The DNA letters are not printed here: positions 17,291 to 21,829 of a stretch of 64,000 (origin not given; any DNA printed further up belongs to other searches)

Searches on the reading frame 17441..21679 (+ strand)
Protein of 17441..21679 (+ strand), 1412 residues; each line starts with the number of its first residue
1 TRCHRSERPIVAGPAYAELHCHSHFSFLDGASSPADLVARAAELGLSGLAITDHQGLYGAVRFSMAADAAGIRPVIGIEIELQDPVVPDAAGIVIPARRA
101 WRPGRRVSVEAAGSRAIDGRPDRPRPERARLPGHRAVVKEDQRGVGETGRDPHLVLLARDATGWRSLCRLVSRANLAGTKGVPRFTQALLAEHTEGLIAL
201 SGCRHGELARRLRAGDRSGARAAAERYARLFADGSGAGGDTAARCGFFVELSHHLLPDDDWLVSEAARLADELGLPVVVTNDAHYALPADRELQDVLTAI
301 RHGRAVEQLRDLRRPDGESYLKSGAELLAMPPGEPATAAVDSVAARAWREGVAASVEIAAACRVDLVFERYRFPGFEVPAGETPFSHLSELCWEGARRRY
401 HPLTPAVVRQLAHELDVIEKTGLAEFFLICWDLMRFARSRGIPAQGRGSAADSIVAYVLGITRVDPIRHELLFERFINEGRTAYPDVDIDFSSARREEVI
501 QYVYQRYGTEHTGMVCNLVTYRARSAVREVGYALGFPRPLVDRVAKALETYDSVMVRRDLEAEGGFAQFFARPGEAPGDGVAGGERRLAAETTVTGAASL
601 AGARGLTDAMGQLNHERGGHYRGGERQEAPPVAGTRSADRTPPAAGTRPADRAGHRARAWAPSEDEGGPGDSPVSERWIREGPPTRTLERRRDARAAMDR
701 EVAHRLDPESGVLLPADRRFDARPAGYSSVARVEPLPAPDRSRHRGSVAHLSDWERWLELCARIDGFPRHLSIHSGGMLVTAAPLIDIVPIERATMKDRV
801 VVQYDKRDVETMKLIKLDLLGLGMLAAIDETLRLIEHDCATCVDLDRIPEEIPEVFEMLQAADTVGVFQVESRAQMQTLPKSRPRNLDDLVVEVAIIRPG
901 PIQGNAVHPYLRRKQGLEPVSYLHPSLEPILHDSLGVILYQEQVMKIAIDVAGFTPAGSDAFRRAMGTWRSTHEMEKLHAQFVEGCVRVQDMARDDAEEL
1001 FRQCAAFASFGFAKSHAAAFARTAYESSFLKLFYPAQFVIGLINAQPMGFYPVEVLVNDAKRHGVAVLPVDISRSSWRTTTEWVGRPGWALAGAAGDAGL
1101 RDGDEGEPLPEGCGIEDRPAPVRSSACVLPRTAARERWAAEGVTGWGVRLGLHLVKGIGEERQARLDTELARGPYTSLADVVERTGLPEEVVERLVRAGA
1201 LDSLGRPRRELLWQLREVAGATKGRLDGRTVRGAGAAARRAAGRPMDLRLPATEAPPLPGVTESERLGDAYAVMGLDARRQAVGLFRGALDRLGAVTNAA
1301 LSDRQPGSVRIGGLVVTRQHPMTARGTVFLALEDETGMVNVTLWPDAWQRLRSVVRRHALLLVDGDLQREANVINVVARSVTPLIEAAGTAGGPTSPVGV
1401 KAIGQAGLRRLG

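Call 26: search_protein_families(library=ncbifam, proteins=[window:17441-21679:+], max_evalue=0.001)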
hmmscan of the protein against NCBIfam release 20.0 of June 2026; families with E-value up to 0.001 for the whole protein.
window:17441-21679:+ (1412 aa): 17 families
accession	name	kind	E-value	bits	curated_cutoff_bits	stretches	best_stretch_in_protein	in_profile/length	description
NF004225.0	PRK05672.1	subfamily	0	1062.9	939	2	743-1384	468-1032/1047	error-prone DNA polymerase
NF004226.0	PRK05673.1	equivalog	7e-226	752.8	1002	2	15-570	5-487/1146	DNA polymerase III subunit alpha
NF005298.0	PRK06826.1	equivalog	2.2e-219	731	1260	4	148-566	84-478/1151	DNA polymerase III subunit alpha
TIGR00594.1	polc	superfamily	1.8e-205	685.1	434.35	4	147-563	78-477/1022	DNA polymerase III subunit alpha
NF005617.0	PRK07374.1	equivalog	2.6e-162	542.3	1653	4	754-1078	504-825/1170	DNA polymerase III subunit alpha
NF005377.0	PRK06920.1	equivalog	5.7e-160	534.3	1806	3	152-550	78-447/1108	DNA polymerase III subunit alpha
NF007079.0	PRK09532.1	equivalog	8.4e-128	427.9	1525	3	150-548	81-469/876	DNA polymerase III subunit alpha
NF005516.0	PRK07135.1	equivalog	7.4e-116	388.5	1084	3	750-1079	417-745/974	DNA polymerase III DnaE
NF005582.0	PRK07279.1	equivalog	1.2e-115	387.7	1279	3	744-1044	418-712/1033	DNA polymerase III subunit alpha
NF004550.0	PRK05898.1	equivalog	3.1e-108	363.3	1182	3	758-1078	425-740/971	DNA polymerase III subunit alpha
NF001688.0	PRK00448.1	equivalog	1.4e-32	112.3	873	2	150-468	613-914/1445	PolC-type DNA polymerase III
TIGR01405.1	polC_Gram_pos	equivalog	2.9e-29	101.5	1043.45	2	151-467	380-678/1211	DNA polymerase III subunit alpha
NF005616.0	PRK07373.1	equivalog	1.6e-15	56.6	646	1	986-1077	12-103/449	DNA polymerase III subunit alpha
NF041577.1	nside_bi_sphtase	equivalog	1.5e-10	40.7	400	1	17-81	4-66/276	3',5'-nucleoside bisphosphate phosphatase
NF047791.1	RNaseRnm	equivalog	1.6e-06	27.6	375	1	18-80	4-66/275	RNase RNM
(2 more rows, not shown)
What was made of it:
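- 17432..21679 (+): dnaE2, the error-prone C-family DNA polymerase and catalytic partner of the cassette. NCBIfam NF004225 'error-prone DNA polymerase' scores 1062.9 bits against a cut-off of 939 (call 26).
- On Canonical ImuA-ImuB-DnaE2 cassette: NF004225 scores 1062.9 bits against a cut-off of 939 (call 26).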

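Call 38: search_dna_similar(query=window:17441-21676:+, collection=plasmids, mode=protein, max_evalue=1e-50, max_rows=30, rows=spread)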
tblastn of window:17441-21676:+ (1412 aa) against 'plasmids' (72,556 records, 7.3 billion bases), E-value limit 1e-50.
Records with a match: 942; places in all: 982; records where one place covers at least 80% of the query: 2.
Best place of each record, by identity: <60% 942.
By first word of the organism name: Burkholderia 148; Rhizobium 143; Ralstonia 135; Agrobacterium 127; Sinorhizobium 52; Shinella 32; Streptomyces 20; Paraburkholderia 19; Roseomonas 19; Paracoccus 17; and 88 more.
By predicted mobility (MOB-suite, as given by PLSDB): conjugative 419; non-mobilizable 348; mobilizable 175.
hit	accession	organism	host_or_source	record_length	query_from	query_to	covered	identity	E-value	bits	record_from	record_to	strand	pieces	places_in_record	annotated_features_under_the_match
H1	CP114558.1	Candidatus Manganitrophus sp.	activated carbon metagenome,metagenomic ...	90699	14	1355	81%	37.1%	3e-93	639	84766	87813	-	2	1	error-prone DNA polymerase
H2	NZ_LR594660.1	Variovorax sp. PBL-H6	linuron-contaminated soil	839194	244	1082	45%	44.3%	3e-77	506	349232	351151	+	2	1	error-prone DNA polymerase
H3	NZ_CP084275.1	Caballeronia grimmiae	Leptoglossus zonatus,Cell culture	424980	755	1361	43%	37.3%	1e-94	346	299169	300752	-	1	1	error-prone DNA polymerase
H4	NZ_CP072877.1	Microbacterium sp. NIBRBAC000506063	cell culture,sludge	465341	750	1324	41%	38.3%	2e-81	305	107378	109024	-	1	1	none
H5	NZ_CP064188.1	Rhizobium sp. 007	Onobrychis viciifolia,cell culture,root ...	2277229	758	1345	42%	36.8%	1e-88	327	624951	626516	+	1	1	none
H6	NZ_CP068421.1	Gluconobacter sphaericus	single cell,Campbell Early grape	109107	758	1349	42%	35.6%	2e-84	314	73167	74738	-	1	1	error-prone DNA polymerase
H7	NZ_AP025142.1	Clostridium botulinum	Homo sapiens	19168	16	559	39%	30.2%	8e-75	283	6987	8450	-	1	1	DNA polymerase III subunit alpha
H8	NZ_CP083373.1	Ensifer canadensis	Melilotus albus,Cell Culture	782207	758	1088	23%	48.0%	4e-76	288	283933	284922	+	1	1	error-prone DNA polymerase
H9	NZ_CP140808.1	Rhizobium beringeri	Trifolium pratense,whole organism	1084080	758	1082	23%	48.3%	3e-76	288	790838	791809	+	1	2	record has no annotation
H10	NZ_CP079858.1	Agrobacterium fabrum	-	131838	758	1086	23%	47.7%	1e-74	283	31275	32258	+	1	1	error-prone DNA polymerase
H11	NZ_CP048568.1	Agrobacterium tumefaciens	walnut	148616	758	1085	23%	47.6%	3e-74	282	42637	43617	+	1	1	error-prone DNA polymerase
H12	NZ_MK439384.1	Agrobacterium tumefaciens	Kerr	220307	758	1086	23%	47.4%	4e-74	281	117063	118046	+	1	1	error-prone DNA polymerase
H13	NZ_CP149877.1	Rhizobium sp. T1473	-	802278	758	1082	23%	47.7%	2e-74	282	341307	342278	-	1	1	error-prone DNA polymerase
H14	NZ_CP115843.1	Agrobacterium tumefaciens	willow,cell culture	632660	758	1085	23%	47.0%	3e-75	285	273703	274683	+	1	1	error-prone DNA polymerase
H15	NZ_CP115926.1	Agrobacterium tumefaciens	Chrysanthemum,cell culture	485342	758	1085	23%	46.6%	7e-75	284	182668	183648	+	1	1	error-prone DNA polymerase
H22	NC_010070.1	Burkholderia multivorans ATCC 17616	-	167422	755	1082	23%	45.1%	1e-75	286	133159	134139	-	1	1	error-prone DNA polymerase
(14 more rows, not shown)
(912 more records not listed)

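Call 39: get_annotated_region(hit=H10, flank=5000)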
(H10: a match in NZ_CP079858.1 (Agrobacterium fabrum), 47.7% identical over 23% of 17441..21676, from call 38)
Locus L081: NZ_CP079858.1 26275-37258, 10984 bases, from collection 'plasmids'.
description: Agrobacterium fabrum strain LBA645 plasmid pAtAG67, complete sequence
organism: Agrobacterium fabrum (NCBI taxid 1176649)
taxonomy: Bacteria; Pseudomonadota; Alphaproteobacteria; Hyphomicrobiales; Rhizobiaceae; Agrobacterium; Agrobacterium fabrum
host: -; source: -; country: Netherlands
typing (MOB-suite, as given by PLSDB): conjugative; replicon rep_cluster_553; relaxase MOBQ; mating-pair formation MPF_T
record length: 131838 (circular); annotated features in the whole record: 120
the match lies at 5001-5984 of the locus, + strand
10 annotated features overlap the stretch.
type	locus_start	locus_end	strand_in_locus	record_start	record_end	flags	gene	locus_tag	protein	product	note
CDS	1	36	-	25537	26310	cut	-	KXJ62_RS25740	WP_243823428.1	SOS response-associated peptidase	GO:0018142 - obsolete protein-DNA covalent cross-linking [Evidence IEA]; GO:0009432 - SOS response [Evidence IEA]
CDS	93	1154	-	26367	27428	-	ligD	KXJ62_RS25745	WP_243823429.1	non-homologous end-joining DNA ligase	GO:0006310 - DNA recombination [Evidence IEA]; GO:0006281 - DNA repair [Evidence IEA]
CDS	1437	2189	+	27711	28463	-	-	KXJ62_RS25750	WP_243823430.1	ImuA family protein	-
CDS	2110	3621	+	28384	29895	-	-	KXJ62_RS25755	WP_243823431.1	DNA polymerase Y family protein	-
CDS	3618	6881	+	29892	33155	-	-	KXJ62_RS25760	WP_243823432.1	error-prone DNA polymerase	GO:0006260 - DNA replication [Evidence IEA]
CDS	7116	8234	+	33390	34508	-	-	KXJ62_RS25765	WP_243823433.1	hypothetical protein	-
CDS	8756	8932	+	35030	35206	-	-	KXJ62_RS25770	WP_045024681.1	hypothetical protein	-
CDS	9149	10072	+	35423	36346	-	-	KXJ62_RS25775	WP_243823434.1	DUF3991 and toprim domain-containing protein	-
CDS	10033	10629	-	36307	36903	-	-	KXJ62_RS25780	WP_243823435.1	mobile mystery protein B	-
CDS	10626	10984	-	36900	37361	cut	-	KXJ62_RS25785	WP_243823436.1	mobile mystery protein A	-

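Call 40: get_annotated_region(hit=H4, flank=6000)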
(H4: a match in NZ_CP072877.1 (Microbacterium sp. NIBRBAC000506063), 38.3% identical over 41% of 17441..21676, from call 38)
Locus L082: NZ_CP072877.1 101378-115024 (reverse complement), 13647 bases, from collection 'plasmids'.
description: Microbacterium sp. NIBRBAC000506063 plasmid unnamed, complete sequence
organism: Microbacterium sp. NIBRBAC000506063 (NCBI taxid 2734618)
taxonomy: Bacteria; Actinomycetota; Actinomycetes; Micrococcales; Microbacteriaceae; Microbacterium; Microbacterium sp. NIBRBAC000506063
host: -; source: cell culture,sludge; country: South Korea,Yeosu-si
typing (MOB-suite, as given by PLSDB): non-mobilizable
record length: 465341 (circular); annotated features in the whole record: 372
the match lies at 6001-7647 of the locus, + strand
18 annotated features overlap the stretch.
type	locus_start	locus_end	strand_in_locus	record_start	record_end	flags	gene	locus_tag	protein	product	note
CDS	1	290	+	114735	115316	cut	-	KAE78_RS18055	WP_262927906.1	HipA domain-containing protein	-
CDS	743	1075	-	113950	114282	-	-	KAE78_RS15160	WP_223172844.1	hypothetical protein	-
CDS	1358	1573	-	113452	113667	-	-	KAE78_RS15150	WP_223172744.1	response regulator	-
CDS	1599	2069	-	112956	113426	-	-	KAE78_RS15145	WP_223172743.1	A24 family peptidase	-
CDS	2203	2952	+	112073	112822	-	-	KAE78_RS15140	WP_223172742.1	hypothetical protein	-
CDS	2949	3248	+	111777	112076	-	-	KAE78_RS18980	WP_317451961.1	hypothetical protein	-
CDS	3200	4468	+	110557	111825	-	-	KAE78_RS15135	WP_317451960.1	DNA polymerase Y family protein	-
CDS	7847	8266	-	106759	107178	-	-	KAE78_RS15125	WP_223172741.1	hypothetical protein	-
CDS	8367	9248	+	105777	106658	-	-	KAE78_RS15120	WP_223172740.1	SDR family oxidoreductase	-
CDS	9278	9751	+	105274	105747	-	-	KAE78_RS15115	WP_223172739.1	hypothetical protein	-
CDS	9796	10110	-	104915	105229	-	-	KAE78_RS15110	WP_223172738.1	hypothetical protein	-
CDS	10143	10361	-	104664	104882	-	-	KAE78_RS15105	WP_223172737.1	hypothetical protein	-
CDS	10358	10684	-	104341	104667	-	-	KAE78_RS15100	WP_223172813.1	ATP-dependent DNA ligase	-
CDS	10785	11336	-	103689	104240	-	-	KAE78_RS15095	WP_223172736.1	type 1 glutamine amidotransferase domain-containing protein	-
CDS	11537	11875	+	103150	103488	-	-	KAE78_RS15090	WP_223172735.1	hypothetical protein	-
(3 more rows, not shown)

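Call 41: get_annotated_region(hit=H1, flank=5000)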
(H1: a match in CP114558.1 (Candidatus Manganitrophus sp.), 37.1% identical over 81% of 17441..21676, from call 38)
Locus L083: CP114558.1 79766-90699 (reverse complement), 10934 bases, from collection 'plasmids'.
description: MAG: Candidatus Manganitrophus sp. isolate GAC2 plasmid unnamed3, complete sequence
organism: Candidatus Manganitrophus sp. (NCBI taxid 2927580)
taxonomy: Bacteria; Nitrospirota; Nitrospiria; Candidatus Troglogloeales; Candidatus Manganitrophaceae; Candidatus Manganitrophus; Candidatus Manganitrophus sp.
host: -; source: activated carbon metagenome,metagenomic assembly,Carbon granules from GAC filter; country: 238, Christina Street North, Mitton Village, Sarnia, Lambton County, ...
typing (MOB-suite, as given by PLSDB): non-mobilizable
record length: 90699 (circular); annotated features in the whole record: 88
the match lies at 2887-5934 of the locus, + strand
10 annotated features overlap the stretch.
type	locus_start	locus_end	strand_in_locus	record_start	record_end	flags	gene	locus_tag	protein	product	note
CDS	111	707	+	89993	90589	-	lexA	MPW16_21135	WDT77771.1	transcriptional repressor LexA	-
CDS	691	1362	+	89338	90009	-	-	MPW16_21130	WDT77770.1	hypothetical protein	-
CDS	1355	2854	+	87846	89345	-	-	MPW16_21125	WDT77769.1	DNA polymerase Y family protein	-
CDS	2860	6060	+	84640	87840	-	-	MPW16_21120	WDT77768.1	error-prone DNA polymerase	-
CDS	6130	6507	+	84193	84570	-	-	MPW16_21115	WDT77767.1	response regulator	-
CDS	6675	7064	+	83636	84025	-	-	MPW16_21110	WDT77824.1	phospholipase D family protein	-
CDS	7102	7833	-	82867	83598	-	-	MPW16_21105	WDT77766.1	SOS response-associated peptidase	-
CDS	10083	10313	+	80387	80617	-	-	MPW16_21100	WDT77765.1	hypothetical protein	-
CDS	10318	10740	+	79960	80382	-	-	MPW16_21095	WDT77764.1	TolC family protein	-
CDS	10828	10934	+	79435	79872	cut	-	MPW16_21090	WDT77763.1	TolC family protein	-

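Call 42: search_protein_families(library=pfam, proteins=[L081:2110-3621:+, L083:1355-2854:+, L082:3200-4468:+, L082:2949-3248:+], max_evalue=0.1)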
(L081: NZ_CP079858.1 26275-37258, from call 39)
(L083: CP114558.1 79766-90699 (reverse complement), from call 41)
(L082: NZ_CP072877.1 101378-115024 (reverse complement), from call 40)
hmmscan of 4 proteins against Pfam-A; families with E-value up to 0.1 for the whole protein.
L081:2110-3621:+ (503 aa): 3 families
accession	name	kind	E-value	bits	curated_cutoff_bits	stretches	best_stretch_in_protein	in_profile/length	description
PF00817.25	IMS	-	3.5e-11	43.7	23.2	1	19-152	13-145/148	impB/mucB/samB family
PF11799.13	IMS_C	-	6.5e-05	23.8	20.7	1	244-346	6-105/109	impB/mucB/samB family C-terminal domain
PF20114.4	DUF6504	-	0.0043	17.7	24.2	1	428-498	26-98/103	Domain of unknown function (DUF6504)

L083:1355-2854:+ (499 aa): 2 families
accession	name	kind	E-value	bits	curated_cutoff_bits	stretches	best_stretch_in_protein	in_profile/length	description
PF00817.25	IMS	-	1.7e-15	57.6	23.2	1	13-149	6-147/148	impB/mucB/samB family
PF11799.13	IMS_C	-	0.048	14.5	20.7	0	251-311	18-78/109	impB/mucB/samB family C-terminal domain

L082:3200-4468:+ (422 aa): 0 families

L082:2949-3248:+ (99 aa): 1 family
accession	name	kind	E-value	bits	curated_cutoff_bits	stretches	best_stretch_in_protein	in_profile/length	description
PF00817.25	IMS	-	0.053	13.9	23.2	1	27-61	21-58/148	impB/mucB/samB family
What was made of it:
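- DUF6504 also hits Agrobacterium ImuB at residues 428-498 of 503, weakly (17.7 bits, below the 24.2 cut-off; call 42).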

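Call 43: get_annotated_region(hit=H22, flank=5000)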
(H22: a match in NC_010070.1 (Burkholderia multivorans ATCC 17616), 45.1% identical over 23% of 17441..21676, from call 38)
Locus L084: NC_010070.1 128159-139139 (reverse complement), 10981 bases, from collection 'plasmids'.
description: Burkholderia multivorans ATCC 17616 plasmid pBMUL01, complete sequence
organism: Burkholderia multivorans ATCC 17616 (NCBI taxid 395019)
taxonomy: Bacteria; Pseudomonadota; Betaproteobacteria; Burkholderiales; Burkholderiaceae; Burkholderia; Burkholderia multivorans; Burkholderia multivorans ATCC 17616
host: -; source: -; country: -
typing (MOB-suite, as given by PLSDB): conjugative; replicon rep_cluster_1467; relaxase MOBF; mating-pair formation MPF_F
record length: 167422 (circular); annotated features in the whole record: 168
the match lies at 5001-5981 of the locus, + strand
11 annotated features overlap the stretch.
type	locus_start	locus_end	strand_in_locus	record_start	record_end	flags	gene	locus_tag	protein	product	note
CDS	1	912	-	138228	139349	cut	-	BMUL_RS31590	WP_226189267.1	site-specific integrase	GO:0015074 - DNA integration [Evidence IEA]; GO:0006310 - DNA recombination [Evidence IEA]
CDS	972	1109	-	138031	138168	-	-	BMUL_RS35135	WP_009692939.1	hypothetical protein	-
CDS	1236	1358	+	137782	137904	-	-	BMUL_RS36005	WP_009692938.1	hypothetical protein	-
CDS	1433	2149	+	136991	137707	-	imuA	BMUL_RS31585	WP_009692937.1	translesion DNA synthesis-associated protein ImuA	GO:0051782 - negative regulation of cell division [Evidence IEA]; GO:0009432 - SOS response [Evidence IEA]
CDS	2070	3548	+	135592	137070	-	-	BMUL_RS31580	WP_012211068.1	DNA polymerase Y family protein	-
CDS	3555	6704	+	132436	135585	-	-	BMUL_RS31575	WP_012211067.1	error-prone DNA polymerase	-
CDS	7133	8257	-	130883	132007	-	-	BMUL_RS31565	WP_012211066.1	replication initiator protein A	-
CDS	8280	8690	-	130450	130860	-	-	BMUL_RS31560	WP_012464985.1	TrfB-related DNA-binding protein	-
CDS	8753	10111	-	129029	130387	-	-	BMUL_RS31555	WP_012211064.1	ParB N-terminal domain-containing protein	-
CDS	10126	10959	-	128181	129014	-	-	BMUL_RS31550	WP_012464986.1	ParA family protein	-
CDS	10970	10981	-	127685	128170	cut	-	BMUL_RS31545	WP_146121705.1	hypothetical protein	-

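Call 44: get_annotated_region(hit=H2, flank=5000)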
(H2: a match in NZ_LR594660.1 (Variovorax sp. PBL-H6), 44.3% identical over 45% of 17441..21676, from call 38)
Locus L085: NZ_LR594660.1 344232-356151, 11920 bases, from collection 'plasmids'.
description: Variovorax sp. PBL-H6 plasmid 2
organism: Variovorax sp. PBL-H6 (NCBI taxid 434009)
taxonomy: Bacteria; Pseudomonadota; Betaproteobacteria; Burkholderiales; Comamonadaceae; Variovorax; Variovorax sp. PBL-H6
host: -; source: linuron-contaminated soil; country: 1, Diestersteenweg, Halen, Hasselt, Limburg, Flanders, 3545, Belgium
typing (MOB-suite, as given by PLSDB): non-mobilizable
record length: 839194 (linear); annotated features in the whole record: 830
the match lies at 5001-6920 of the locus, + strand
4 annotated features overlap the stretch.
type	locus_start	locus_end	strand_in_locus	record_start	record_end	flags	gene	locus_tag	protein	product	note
CDS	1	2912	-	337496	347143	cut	-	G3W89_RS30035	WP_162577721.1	choice-of-anchor D domain-containing protein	-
CDS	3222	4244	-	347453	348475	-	-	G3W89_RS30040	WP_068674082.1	helix-turn-helix domain-containing protein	-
CDS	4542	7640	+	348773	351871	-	-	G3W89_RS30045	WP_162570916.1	error-prone DNA polymerase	-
CDS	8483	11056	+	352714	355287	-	-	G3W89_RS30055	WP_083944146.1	CRISPR-associated helicase/endonuclease Cas3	-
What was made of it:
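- Tried and rejected: I reached canonical cassettes through DnaE2 instead (calls 38-44).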
